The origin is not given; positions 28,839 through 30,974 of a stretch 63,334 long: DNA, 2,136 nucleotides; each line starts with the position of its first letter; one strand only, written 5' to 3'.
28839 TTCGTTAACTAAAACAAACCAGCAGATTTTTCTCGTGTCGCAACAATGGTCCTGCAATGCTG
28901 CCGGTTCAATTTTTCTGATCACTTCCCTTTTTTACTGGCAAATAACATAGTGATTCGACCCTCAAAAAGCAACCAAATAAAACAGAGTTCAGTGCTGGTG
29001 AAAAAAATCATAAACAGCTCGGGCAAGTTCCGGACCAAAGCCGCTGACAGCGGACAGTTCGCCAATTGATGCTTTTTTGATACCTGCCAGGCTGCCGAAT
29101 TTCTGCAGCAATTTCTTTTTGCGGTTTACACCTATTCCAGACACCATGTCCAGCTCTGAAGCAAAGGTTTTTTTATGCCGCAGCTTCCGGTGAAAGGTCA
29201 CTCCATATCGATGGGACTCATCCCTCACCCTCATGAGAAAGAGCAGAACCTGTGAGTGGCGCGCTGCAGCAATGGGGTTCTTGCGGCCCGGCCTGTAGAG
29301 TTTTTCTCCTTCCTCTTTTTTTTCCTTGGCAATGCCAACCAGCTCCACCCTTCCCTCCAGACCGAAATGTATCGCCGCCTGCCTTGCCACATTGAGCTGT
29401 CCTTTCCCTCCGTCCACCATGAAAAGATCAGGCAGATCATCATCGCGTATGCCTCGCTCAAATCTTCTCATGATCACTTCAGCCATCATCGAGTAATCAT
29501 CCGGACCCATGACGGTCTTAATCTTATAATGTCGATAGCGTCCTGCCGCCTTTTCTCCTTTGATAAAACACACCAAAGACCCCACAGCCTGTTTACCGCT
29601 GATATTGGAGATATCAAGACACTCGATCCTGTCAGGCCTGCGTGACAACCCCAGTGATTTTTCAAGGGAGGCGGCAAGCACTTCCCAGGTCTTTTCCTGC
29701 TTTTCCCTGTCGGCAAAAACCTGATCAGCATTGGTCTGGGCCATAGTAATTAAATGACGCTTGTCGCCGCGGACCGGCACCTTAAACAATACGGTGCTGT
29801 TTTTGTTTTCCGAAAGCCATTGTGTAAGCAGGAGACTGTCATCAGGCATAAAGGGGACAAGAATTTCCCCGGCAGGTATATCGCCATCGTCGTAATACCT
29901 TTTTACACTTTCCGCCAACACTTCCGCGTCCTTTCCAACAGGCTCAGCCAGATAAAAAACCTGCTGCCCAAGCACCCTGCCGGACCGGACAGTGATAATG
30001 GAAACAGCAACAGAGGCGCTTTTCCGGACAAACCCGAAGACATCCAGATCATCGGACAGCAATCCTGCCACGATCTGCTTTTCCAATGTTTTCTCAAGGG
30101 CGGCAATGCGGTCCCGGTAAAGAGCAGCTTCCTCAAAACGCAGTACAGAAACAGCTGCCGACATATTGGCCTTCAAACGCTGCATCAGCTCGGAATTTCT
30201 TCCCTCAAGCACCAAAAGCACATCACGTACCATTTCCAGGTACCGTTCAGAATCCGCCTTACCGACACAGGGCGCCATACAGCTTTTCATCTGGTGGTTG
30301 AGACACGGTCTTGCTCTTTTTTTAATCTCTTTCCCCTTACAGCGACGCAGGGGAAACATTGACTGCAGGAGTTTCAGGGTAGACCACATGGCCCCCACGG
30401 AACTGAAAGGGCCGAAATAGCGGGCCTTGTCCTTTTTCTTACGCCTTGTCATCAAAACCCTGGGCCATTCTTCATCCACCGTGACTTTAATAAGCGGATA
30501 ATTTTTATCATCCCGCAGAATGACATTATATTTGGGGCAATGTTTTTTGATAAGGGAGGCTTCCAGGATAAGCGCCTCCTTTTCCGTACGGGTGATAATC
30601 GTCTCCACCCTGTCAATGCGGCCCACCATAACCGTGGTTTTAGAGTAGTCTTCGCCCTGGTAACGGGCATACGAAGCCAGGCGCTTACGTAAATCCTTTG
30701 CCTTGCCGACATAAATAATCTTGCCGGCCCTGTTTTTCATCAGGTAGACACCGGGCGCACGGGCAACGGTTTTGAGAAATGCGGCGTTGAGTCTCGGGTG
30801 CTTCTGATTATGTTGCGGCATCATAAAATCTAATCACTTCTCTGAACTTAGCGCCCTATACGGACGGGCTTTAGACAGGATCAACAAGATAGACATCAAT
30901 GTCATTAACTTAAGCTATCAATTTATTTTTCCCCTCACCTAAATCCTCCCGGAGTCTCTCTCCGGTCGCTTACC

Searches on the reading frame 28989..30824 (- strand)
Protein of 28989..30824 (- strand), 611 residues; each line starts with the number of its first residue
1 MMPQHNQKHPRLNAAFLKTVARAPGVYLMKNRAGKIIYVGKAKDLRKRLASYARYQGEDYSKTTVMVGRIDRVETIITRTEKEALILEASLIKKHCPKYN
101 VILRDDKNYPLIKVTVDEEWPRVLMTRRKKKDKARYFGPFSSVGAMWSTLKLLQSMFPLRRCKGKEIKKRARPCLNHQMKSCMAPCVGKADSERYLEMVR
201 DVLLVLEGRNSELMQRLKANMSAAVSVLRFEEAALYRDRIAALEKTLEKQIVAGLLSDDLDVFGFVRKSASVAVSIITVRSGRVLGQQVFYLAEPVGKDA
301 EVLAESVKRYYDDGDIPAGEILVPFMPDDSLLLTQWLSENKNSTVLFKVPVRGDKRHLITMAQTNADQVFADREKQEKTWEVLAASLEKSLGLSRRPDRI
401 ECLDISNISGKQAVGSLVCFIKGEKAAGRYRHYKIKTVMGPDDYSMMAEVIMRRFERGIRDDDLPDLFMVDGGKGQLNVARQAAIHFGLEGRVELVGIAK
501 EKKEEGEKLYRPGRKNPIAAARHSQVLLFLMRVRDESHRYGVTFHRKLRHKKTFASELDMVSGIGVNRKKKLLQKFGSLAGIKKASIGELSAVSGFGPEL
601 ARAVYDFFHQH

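Call 67: find_homologous_proteins(query=window:28989-30824:-, max_evalue=1e-100)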
Query window:28989-30824:- (611 aa): 7362 proteins with E <= 1e-100 among 8000 candidates; the best 120 are listed.
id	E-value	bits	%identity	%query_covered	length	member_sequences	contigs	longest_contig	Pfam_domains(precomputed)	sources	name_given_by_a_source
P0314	0.0e+0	1364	100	100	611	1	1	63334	PF12826.14,PF27096.1,PF14520.13,PF02151.26,PF01541.31,PF22920.3,PF08459.18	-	-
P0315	3.3e-283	959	71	99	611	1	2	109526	PF12826.14,PF27096.1,PF14520.13,PF02151.26,PF01541.31,PF22920.3,PF00633.30,PF08459.18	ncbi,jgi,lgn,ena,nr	ncbi:MAG: excinuclease ABC subunit UvrC [Proteobacteria bacterium]|nr:excinuclease ABC subunit UvrC 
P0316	6.3e-283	958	70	100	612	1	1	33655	PF12826.14,PF27096.1,PF14520.13,PF02151.26,PF01541.31,PF22920.3,PF00633.30,PF08459.18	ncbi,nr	ncbi:MAG: excinuclease ABC subunit UvrC [Deltaproteobacteria bacterium]|nr:excinuclease ABC subunit 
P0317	4.8e-282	955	71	100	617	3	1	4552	PF12826.14,PF27096.1,PF14520.13,PF02151.26,PF01541.31,PF22920.3,PF08459.18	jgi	-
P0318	6.1e-280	948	70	100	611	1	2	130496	PF12826.14,PF27096.1,PF14520.13,PF02151.26,PF01541.31,PF22920.3,PF08459.18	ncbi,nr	ncbi:MAG: excinuclease ABC subunit UvrC [Proteobacteria bacterium]|nr:excinuclease ABC subunit UvrC 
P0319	2.1e-279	946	70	100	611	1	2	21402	PF12826.14,PF27096.1,PF14520.13,PF02151.26,PF01541.31,PF22920.3,PF00633.30,PF08459.18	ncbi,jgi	ncbi:MAG: excinuclease ABC subunit UvrC [Thermodesulfobacteriota bacterium]|jgi:excinuclease ABC sub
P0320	2.8e-279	946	70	100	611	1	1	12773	PF12826.14,PF27096.1,PF14520.13,PF02151.26,PF01541.31,PF22920.3,PF00633.30,PF08459.18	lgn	-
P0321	4.8e-279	945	71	99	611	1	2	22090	PF12826.14,PF27096.1,PF14520.13,PF02151.26,PF01541.31,PF22920.3,PF00633.30,PF08459.18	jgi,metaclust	metaclust:\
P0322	4.8e-279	945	70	99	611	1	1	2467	PF12826.14,PF27096.1,PF14520.13,PF02151.26,PF01541.31,PF22920.3,PF00633.30,PF08459.18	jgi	-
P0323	7.0e-279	944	70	100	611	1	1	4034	PF12826.14,PF27096.1,PF14520.13,PF02151.26,PF01541.31,PF22920.3,PF00633.30,PF08459.18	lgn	-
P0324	1.0e-278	944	70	100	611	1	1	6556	PF12826.14,PF27096.1,PF14520.13,PF02151.26,PF01541.31,PF22920.3,PF00633.30,PF08459.18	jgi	jgi:excinuclease ABC subunit C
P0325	2.1e-278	943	71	98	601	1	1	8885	PF12826.14,PF27096.1,PF14520.13,PF02151.26,PF01541.31,PF22920.3,PF08459.18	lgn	-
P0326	2.7e-278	943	70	99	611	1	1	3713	PF12826.14,PF27096.1,PF14520.13,PF02151.26,PF01541.31,PF22920.3,PF00633.30,PF08459.18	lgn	-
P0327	1.3e-277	940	70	100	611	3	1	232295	PF12826.14,PF27096.1,PF14520.13,PF02151.26,PF01541.31,PF22920.3,PF00633.30,PF08459.18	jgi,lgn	jgi:excinuclease ABC subunit C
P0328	1.5e-277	940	69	100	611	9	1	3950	PF12826.14,PF27096.1,PF14520.13,PF02151.26,PF01541.31,PF22920.3,PF08459.18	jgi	jgi:excinuclease ABC subunit C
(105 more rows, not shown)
